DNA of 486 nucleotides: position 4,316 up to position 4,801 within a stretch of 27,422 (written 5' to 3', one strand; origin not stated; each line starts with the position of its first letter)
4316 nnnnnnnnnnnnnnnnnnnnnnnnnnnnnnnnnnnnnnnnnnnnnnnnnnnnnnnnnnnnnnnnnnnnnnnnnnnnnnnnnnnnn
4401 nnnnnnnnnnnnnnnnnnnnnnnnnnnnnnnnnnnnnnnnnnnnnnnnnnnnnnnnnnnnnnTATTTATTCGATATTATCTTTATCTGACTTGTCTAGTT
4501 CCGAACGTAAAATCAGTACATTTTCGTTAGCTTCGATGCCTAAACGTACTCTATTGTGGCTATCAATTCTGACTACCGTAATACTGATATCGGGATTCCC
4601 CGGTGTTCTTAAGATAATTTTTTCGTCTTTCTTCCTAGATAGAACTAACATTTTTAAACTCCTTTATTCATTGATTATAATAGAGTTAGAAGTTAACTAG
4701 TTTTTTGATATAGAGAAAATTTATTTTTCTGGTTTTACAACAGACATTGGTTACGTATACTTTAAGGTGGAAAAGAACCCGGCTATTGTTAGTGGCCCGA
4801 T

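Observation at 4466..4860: Phage-encoded CsrA homolog on the opposite strand, next to a GGA-containing leader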

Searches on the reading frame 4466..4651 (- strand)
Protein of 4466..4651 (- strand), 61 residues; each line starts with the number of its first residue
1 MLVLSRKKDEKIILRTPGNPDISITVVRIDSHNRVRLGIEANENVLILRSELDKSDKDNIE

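Call 7: search_protein_families(library=pfam, proteins=[window:4466-4651:-], max_evalue=0.01)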
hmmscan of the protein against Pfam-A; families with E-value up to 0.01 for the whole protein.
window:4466-4651:- (61 aa): 1 family
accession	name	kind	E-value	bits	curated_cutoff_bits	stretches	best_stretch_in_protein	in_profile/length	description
PF02599.21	CsrA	-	8.5e-16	58.1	27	1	1-54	1-49/53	Global regulator protein family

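Call 11: find_encoding_contigs(protein=window:4466-4651:-, flank=10000, max_places=10)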
Protein window:4466-4651:- (61 aa): 4 contigs read that carry it; 4 places shown.
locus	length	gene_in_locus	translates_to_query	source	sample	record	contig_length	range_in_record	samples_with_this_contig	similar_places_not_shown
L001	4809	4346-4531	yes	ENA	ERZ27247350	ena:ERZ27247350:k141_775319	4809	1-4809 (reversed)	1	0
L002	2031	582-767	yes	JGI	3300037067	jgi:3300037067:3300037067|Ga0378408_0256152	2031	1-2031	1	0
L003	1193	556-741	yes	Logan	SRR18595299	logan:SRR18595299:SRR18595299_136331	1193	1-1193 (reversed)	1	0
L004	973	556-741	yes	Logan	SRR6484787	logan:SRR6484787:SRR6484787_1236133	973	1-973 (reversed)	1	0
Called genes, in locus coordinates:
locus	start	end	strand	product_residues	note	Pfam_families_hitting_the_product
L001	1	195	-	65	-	?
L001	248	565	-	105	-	PF00085:Thioredoxin, PF13098:Thioredoxin_2 (weak)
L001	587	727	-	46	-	-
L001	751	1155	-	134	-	PF06094:GGACT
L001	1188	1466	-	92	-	-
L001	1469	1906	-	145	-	-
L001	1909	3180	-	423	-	PF00493:MCM (weak), PF01078:Mg_chelatase (faint), PF00004:AAA, PF07724:AAA_2, PF10431:ClpB_D2-small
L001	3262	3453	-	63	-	-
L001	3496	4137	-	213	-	-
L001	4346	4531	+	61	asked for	PF02599:CsrA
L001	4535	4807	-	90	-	?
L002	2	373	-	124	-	?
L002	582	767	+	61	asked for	PF02599:CsrA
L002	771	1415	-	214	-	PF01121:CoaE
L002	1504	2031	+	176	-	?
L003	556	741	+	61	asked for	PF02599:CsrA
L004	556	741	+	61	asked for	PF02599:CsrA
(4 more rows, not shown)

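Call 12: find_homologous_proteins(query=window:4469-4651:-)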
Query window:4469-4651:- (61 aa): 609 proteins with E <= 0.001 among 1388 candidates; the best 120 are listed.
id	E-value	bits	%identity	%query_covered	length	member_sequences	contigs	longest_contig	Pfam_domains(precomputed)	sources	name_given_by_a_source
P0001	7.6e-30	118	100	100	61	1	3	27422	PF02599.22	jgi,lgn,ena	jgi:carbon storage regulator CsrA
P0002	1.6e-18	83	75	97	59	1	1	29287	PF02599.22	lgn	-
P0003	5.5e-18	81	72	98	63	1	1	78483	PF02599.22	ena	-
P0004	1.3e-17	80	73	97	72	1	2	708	PF02599.22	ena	-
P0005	2.5e-17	79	73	97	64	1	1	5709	PF02599.22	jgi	-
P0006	2.7e-17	79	77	87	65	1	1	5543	PF02599.22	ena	-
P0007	3.9e-17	78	80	89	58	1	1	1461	PF02599.22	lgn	-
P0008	4.6e-17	78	77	87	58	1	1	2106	PF02599.22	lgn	-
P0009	6.0e-17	78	73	92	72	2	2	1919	PF02599.22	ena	-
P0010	7.3e-17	77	66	97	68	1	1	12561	PF02599.22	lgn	-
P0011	7.4e-17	77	75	87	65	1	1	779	PF02599.22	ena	-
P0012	1.0e-16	77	67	98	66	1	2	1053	PF02599.22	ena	-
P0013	1.5e-16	76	65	98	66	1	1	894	PF02599.22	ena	-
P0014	1.6e-16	76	73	90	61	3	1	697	PF02599.22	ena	-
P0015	2.0e-16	76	73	90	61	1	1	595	PF02599.22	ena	-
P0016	2.3e-16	76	68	93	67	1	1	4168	PF02599.22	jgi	jgi:carbon storage regulator CsrA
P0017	2.7e-16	76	67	98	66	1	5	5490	PF02599.22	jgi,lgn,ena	jgi:carbon storage regulator CsrA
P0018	3.0e-16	76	73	90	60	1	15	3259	PF02599.22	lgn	-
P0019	3.0e-16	76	75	85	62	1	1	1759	PF02599.22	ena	-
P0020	3.5e-16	75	74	87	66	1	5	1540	PF02599.22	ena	-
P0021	3.5e-16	75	65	98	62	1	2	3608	PF02599.22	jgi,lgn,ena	jgi:carbon storage regulator CsrA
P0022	3.8e-16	75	65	98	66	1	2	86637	PF02599.22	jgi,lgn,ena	jgi:carbon storage regulator CsrA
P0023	3.9e-16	75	75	87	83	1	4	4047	PF02599.22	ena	-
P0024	4.2e-16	75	73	90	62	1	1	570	PF02599.22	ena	-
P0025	4.2e-16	75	66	100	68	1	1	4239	PF02599.22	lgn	-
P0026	5.0e-16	75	75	87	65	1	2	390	PF02599.22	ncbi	-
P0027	5.8e-16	75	69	95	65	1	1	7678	PF02599.22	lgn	-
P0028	6.0e-16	75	68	97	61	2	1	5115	PF02599.22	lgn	-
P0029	6.2e-16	75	69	89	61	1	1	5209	PF02599.22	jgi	jgi:carbon storage regulator CsrA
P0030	6.5e-16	74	72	89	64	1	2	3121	PF02599.22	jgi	jgi:carbon storage regulator CsrA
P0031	7.1e-16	74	69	97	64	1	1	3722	PF02599.22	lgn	-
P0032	1.2e-15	74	75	87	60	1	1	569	PF02599.22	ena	-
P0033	1.3e-15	74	77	92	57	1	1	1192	PF02599.22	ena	-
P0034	1.4e-15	73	71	92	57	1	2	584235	PF02599.22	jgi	jgi:carbon storage regulator CsrA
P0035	1.4e-15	73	71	100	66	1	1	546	PF02599.22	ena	-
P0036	1.4e-15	73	71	90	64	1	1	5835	PF02599.22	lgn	-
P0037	1.6e-15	73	75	87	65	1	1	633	PF02599.22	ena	-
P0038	1.6e-15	73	67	98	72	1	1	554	PF02599.22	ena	-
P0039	1.6e-15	73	76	89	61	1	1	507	PF02599.22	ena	-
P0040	1.7e-15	73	65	93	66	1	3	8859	PF02599.22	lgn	-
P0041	1.8e-15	73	66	95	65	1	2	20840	PF02599.22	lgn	-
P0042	1.8e-15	73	69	90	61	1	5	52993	PF02599.22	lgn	-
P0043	1.9e-15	73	75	85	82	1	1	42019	PF02599.22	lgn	-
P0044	1.9e-15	73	65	93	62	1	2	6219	PF02599.22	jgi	jgi:carbon storage regulator CsrA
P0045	1.9e-15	73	70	89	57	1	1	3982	PF02599.22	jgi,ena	-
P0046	1.9e-15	73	70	89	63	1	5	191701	PF02599.22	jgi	jgi:carbon storage regulator CsrA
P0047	2.0e-15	73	70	89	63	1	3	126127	PF02599.22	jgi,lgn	jgi:carbon storage regulator CsrA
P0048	2.1e-15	73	67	90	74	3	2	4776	PF02599.22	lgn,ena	-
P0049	2.4e-15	73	66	95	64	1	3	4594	PF02599.22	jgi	-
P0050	2.4e-15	73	74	87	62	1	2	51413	PF02599.22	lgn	-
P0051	2.6e-15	73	69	90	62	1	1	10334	PF02599.22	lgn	-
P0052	3.0e-15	72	69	90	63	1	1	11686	PF02599.22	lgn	-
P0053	3.1e-15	72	75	87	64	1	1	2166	PF02599.22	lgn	-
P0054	3.1e-15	72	65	98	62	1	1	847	PF02599.22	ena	-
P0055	3.2e-15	72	62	100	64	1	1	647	PF02599.22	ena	-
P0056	3.2e-15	72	63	97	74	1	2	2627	PF02599.22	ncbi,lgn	-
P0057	3.3e-15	72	66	95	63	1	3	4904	PF02599.22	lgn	-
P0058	3.5e-15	72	66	95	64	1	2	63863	PF02599.22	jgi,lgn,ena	jgi:carbon storage regulator CsrA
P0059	3.5e-15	72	77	85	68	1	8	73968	PF02599.22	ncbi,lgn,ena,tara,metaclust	tara:strand:- start:1227 stop:1433 length:207 start_codon:yes stop_codon:yes gene_type:complete|meta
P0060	3.6e-15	72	63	97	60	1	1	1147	PF02599.22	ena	-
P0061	3.6e-15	72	66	95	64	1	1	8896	PF02599.22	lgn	-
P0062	3.9e-15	72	61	97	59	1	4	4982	PF02599.22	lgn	-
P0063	4.1e-15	72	68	92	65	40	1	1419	PF02599.22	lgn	-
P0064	4.2e-15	72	66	97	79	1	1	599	PF02599.22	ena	-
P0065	4.3e-15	72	68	87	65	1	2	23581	PF02599.22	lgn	-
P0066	4.3e-15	72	72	87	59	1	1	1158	PF02599.22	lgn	-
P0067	4.4e-15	72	65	98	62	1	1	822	PF02599.22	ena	-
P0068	4.6e-15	72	69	90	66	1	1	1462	PF02599.22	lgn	-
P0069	4.6e-15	72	72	87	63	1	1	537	PF02599.22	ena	-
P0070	4.7e-15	72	66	95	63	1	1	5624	PF02599.22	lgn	-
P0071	4.8e-15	72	74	87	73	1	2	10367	PF02599.22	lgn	-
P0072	4.9e-15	72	66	95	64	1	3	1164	PF02599.22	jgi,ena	-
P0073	5.3e-15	72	72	87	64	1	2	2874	PF02599.22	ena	-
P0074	5.4e-15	72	72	87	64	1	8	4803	PF02599.22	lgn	-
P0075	5.6e-15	72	69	89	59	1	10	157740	PF02599.22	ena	-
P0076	6.6e-15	71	75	85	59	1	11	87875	PF02599.22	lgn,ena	-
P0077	6.9e-15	71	69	90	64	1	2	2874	PF02599.22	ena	-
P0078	7.2e-15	71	66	95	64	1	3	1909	PF02599.22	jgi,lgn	-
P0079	7.6e-15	71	72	87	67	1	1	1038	PF02599.22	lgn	-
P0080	7.7e-15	71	70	87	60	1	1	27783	PF02599.22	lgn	-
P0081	8.0e-15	71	74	87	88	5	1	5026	PF02599.22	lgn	-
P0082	8.8e-15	71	67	90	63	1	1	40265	PF02599.22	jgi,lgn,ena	jgi:carbon storage regulator CsrA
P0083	9.4e-15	71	67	90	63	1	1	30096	PF02599.22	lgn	-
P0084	9.4e-15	71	72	87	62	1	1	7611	PF02599.22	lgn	-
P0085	9.6e-15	71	70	87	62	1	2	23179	PF02599.22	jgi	jgi:carbon storage regulator CsrA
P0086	1.0e-14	71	67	93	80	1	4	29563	PF02599.22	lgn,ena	-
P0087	1.0e-14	71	72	87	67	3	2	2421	PF02599.22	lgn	-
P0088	1.1e-14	71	70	92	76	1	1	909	PF02599.22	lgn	-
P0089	1.1e-14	71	63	93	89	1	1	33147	PF02599.22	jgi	jgi:carbon storage regulator CsrA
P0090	1.1e-14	71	75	85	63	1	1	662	PF02599.22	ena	-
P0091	1.1e-14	71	69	85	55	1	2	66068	PF02599.22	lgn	-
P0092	1.2e-14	71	71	85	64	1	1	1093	PF02599.22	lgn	-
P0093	1.2e-14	71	75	85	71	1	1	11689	PF02599.22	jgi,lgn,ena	jgi:carbon storage regulator CsrA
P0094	1.2e-14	71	69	89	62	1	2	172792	PF02599.22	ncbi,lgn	-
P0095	1.2e-14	71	69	89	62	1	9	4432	PF02599.22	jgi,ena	-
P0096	1.2e-14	71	64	95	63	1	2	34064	PF02599.22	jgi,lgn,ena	jgi:carbon storage regulator CsrA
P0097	1.2e-14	71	69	89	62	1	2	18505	PF02599.22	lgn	-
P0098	1.2e-14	71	70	92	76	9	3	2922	PF02599.22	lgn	-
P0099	1.2e-14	71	69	89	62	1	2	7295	PF02599.22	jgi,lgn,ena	-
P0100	1.2e-14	71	68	92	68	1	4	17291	PF02599.22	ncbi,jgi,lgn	jgi:carbon storage regulator CsrA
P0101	1.2e-14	71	73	85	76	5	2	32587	PF02599.22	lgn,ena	-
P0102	1.2e-14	71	67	90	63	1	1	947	PF02599.22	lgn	-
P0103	1.2e-14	71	71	85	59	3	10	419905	PF02599.22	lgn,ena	-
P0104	1.3e-14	70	68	92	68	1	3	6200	PF02599.22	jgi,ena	-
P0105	1.3e-14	70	70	87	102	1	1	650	PF02599.22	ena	-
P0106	1.3e-14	70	70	87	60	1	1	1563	PF02599.22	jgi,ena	-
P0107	1.3e-14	70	65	90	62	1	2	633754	PF02599.22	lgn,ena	-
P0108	1.4e-14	70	65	93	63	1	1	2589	PF02599.22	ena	-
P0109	1.4e-14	70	69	89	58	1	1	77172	PF02599.22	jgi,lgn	jgi:carbon storage regulator CsrA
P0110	1.4e-14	70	72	87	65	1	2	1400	PF02599.22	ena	-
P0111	1.5e-14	70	69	89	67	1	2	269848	PF02599.22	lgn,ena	-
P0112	1.5e-14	70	70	87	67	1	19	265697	PF02599.22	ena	-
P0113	1.5e-14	70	69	89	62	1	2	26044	PF02599.22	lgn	-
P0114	1.5e-14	70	70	87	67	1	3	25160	PF02599.22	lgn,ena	-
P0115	1.5e-14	70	64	95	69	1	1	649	PF02599.22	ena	-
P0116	1.5e-14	70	68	92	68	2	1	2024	PF02599.22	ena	-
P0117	1.6e-14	70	72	89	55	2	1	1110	PF02599.22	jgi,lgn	jgi:carbon storage regulator CsrA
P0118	1.6e-14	70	69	89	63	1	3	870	PF02599.22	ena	-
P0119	1.6e-14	70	69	85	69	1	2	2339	PF02599.22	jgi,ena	jgi:carbon storage regulator CsrA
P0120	1.6e-14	70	69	89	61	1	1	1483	PF02599.22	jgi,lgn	jgi:carbon storage regulator CsrA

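Call 16: find_related_loci(query=A2, collection=genome_contigs, flank=5000)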
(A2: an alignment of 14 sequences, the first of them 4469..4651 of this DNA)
Query A2 (61 aa) in genome_contigs; peptide patterns used: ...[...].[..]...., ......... (x = any residue, [..] = any of these).
562 stretches matched a pattern; 521 encode a relative of the query (tblastn E <= 1e-3); the best 80 are kept; 80 distinct loci.
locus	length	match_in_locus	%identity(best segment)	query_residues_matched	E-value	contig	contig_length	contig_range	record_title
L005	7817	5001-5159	64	1-53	5e-17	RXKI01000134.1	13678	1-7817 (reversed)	MAG: Neisseriaceae bacterium isolate AWTP1-37 sample_33_scaffold_1660, whole genome shotgun sequence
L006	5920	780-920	62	1-52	1e-11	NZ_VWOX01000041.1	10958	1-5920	Roseiconus nitratireducens strain JC645 41_length=10958_depth=1.05x, whole genome shotgun sequence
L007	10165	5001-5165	53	1-59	2e-11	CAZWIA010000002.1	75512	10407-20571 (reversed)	MAG TPA_asm: uncultured Candidatus Peribacteria bacterium isolate binchicken_co347_253 genome assembly, contig: NODE_168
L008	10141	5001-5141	58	1-52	5e-11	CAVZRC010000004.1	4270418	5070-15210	MAG: uncultured Planctomycetota bacterium isolate MFD09671.bin.2.109 genome assembly, contig: contig_3768, whole genome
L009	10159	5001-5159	55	1-58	1e-10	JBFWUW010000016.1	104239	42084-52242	MAG: Pirellulales bacterium isolate CA_2019_TPBF_8 NODE_1747_length_104239_cov_5.604887_TPBF, whole genome shotgun seque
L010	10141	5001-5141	58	1-52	1e-10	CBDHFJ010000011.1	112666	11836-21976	MAG: Acidimicrobiales bacterium isolate e8aadc22-aadd-464e-86f0-3648bb968b02 genome assembly, contig: contig_11, whole g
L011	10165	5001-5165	52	1-60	4e-10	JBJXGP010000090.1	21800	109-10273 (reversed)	MAG: Planctomycetaceae bacterium isolate F1F2.bin.210 k127_166197, whole genome shotgun sequence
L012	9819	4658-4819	51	1-59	5e-10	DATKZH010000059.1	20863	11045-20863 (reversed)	MAG TPA_asm: Thermoguttaceae bacterium isolate SMAG_U14240 k141_2344771, whole genome shotgun sequence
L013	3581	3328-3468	56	1-52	7e-10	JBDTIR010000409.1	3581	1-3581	MAG: Isosphaeraceae bacterium isolate cluster2_bin.33 k127_1024270, whole genome shotgun sequence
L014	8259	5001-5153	54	1-56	7e-10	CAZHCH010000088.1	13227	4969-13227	MAG TPA_asm: uncultured Pirellulaceae bacterium isolate binchicken_co258_3 genome assembly, contig: NODE_3174_length_132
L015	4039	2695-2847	54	1-56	8e-10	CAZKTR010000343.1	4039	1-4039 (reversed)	MAG TPA_asm: uncultured Pirellulaceae bacterium isolate SRP114822_co2_29 genome assembly, contig: NODE_13143_length_4039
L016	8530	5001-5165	51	1-60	9e-10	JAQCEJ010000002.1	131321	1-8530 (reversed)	MAG: Planctomycetota bacterium isolate casp40-mb.109 NODE_186_length_131321_cov_0.085580, whole genome shotgun sequence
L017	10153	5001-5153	52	1-56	9e-10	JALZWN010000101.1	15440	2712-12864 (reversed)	MAG: Mariniblastus sp. isolate g4_MAG_00002 g4_MAG_00002_000000000101, whole genome shotgun sequence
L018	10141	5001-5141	56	1-52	1e-9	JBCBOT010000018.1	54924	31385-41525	MAG: Planctomycetota bacterium isolate J06633_13 NODE_18_length_54924_cov_5.763725, whole genome shotgun sequence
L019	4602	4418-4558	56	1-52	1e-9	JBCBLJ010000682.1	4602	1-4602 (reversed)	MAG: Planctomycetota bacterium isolate J06628_11 k141_885619_length_4602_cov_13.0000, whole genome shotgun sequence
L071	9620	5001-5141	52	1-52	2e-8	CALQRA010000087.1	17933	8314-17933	MAG: Candidatus Kuenenia stuttgartiensis isolate HRSG-H1-bin-26 genome assembly, contig: HRSG-H1-C1883, whole genome sho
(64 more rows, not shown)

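Call 17: find_related_loci(query=A2, collection=viral_contigs, flank=10000)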
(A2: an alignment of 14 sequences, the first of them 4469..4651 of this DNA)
Query A2 (61 aa) in viral_contigs; peptide patterns used: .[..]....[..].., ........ (x = any residue, [..] = any of these).
218 stretches matched a pattern; 178 encode a relative of the query (tblastn E <= 1e-3); the best 80 are kept; 80 distinct loci.
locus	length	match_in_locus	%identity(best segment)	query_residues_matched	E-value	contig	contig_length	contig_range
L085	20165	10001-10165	71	1-55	3e-21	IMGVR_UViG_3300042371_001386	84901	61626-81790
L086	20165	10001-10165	71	1-55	3e-21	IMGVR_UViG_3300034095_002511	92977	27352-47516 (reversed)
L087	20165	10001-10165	71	1-55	3e-21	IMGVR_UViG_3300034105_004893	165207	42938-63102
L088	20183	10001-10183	62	1-61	6e-20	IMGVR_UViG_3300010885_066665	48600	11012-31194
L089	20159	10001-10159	66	1-53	1e-19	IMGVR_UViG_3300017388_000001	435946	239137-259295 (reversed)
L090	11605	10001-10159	70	1-53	2e-19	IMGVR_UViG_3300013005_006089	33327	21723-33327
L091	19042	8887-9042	71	1-52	2e-19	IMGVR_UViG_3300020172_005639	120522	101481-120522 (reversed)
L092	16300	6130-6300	70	1-56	2e-19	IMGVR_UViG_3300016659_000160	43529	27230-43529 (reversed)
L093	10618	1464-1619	71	1-52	2e-19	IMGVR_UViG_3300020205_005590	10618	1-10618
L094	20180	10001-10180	62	1-60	4e-19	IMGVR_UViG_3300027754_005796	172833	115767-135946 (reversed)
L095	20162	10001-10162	69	1-54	5e-19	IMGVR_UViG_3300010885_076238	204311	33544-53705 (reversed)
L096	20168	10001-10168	70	1-56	6e-19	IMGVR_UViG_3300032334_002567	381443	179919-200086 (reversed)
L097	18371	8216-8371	71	1-52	5e-19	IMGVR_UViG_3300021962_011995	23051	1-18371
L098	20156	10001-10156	69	1-52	9e-19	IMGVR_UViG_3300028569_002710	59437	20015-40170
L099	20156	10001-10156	69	1-52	9e-19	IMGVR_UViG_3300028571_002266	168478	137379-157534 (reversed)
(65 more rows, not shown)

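Call 28: search_dna_similar(query=window:4469-4651:-, collection=phages, mode=protein, max_evalue=0.001, max_rows=40)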
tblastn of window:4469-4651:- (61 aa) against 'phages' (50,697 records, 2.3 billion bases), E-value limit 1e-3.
Records with a match: 1; places in all: 1; records where one place covers at least 80% of the query: 1.
Best place of each record, by identity: 60-80% 1.
By first word of the organism name: uncultured 1.
By host as written in the record: - 1.
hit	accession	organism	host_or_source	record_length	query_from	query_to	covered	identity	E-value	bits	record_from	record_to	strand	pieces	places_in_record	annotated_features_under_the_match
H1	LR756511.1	uncultured phage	metagenomic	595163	1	53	87%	66.0%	1e-14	71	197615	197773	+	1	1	record has no annotation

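Call 29: search_protein_families(library=phrogs, proteins=[window:4466-4651:-], max_evalue=0.001)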
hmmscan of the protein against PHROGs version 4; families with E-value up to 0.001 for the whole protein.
window:4466-4651:- (61 aa): 2 families
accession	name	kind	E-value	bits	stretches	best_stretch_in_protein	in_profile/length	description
phrog_9500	-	transcription regulation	7.3e-08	33.3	1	1-55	1-50/65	CsrA-like regulator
phrog_5527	-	transcription regulation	2.4e-06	28.7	1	1-53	1-48/123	transcriptional regulator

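Call 30: get_annotated_region(hit=H1, flank=12000)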
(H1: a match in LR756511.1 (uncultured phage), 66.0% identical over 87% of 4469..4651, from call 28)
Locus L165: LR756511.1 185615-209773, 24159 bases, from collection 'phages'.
description: uncultured phage genome assembly, chromosome: 1.
organism: uncultured phage (NCBI taxid 278008)
taxonomy: Viruses; environmental samples
host: -; source: metagenomic; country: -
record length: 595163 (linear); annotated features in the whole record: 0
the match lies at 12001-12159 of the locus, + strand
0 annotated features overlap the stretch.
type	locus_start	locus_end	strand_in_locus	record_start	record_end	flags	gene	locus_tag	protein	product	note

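Call 48: search_solved_structures(query=window:4469-4651:-, max_evalue=0.001, show_alignments=3)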
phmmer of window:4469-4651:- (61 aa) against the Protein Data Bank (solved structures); distinct sequences matched with E-value up to 0.001: 2.
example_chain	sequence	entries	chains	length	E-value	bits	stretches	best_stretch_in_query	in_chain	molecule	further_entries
7di0_A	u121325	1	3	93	0.00053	23.2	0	6-47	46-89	apDPBB_sym_79 protein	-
7dvh_A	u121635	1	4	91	0.00076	22.7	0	7-46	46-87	reDPBB_sym4 protein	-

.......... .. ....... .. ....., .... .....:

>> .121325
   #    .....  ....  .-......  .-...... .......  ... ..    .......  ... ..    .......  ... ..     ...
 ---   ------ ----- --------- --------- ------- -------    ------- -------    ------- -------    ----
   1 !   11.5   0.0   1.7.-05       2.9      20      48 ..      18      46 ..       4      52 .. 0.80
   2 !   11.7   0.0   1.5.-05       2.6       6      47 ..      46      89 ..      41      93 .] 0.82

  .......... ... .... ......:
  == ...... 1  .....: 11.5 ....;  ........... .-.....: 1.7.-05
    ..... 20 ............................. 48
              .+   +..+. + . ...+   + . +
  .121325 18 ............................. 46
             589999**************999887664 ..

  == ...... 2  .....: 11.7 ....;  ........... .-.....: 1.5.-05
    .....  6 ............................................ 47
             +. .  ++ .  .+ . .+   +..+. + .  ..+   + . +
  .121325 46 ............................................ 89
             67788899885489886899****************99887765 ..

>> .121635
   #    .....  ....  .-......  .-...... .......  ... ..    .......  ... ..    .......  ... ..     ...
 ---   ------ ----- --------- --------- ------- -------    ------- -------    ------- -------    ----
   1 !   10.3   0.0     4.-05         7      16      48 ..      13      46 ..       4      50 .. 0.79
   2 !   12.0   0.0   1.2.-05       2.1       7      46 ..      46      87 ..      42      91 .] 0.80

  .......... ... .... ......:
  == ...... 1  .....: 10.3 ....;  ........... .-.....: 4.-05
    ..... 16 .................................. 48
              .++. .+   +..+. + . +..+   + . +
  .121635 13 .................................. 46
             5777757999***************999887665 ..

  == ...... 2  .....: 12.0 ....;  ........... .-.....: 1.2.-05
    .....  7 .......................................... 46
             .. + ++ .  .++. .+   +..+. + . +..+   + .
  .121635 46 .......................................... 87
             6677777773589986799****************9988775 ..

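Call 49: search_protein_families(library=ncbifam, proteins=[window:4466-4651:-], max_evalue=0.001)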
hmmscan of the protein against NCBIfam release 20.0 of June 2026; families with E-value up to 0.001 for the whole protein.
window:4466-4651:- (61 aa): 3 families
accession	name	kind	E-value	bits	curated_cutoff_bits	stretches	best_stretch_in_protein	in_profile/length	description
NF001844.0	PRK00568.1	equivalog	6.2e-12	45.4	106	1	1-54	1-49/76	carbon storage regulator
TIGR00202.1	csrA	equivalog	1e-11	44.8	70.1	1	1-54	1-49/69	carbon storage regulator CsrA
NF002469.0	PRK01712.1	equivalog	5.8e-10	39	73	1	1-52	1-47/65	carbon storage regulator CsrA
